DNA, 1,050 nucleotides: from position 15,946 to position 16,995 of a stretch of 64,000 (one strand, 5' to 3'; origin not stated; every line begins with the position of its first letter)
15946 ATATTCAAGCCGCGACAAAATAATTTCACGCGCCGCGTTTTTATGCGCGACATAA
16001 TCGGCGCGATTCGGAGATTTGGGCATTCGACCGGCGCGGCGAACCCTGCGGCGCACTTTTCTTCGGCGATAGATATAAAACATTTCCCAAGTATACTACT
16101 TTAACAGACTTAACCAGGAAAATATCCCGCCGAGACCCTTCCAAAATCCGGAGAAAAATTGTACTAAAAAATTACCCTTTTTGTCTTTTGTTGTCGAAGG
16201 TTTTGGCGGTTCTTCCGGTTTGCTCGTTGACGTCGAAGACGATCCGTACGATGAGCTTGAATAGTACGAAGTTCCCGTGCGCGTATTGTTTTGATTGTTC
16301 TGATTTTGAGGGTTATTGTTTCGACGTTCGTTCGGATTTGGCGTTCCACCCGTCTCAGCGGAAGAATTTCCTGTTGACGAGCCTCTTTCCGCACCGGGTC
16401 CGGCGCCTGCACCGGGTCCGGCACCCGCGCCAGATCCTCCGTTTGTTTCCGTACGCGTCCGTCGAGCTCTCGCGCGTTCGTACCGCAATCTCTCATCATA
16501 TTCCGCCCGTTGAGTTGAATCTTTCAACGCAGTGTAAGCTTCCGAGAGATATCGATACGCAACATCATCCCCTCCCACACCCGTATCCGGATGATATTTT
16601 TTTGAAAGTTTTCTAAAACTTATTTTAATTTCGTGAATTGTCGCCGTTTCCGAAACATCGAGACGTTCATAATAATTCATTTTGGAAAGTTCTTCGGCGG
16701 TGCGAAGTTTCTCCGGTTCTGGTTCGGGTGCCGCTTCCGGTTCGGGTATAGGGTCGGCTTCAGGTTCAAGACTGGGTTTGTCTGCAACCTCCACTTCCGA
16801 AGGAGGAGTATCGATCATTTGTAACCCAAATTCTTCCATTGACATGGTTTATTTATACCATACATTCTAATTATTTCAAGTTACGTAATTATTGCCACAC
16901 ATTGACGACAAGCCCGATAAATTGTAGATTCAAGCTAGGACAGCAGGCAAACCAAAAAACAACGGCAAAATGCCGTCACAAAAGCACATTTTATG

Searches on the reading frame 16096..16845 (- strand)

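Call 38: search_protein_families(library=pfam, proteins=[window:16096-16845:-], max_evalue=0.00001)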
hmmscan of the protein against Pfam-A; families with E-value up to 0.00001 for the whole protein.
window:16096-16845:- (249 aa): 1 family
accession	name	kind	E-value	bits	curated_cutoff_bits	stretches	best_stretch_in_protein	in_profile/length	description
PF00226.36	DnaJ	-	8.5e-15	55.1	27.8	1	57-117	1-63/63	DnaJ domain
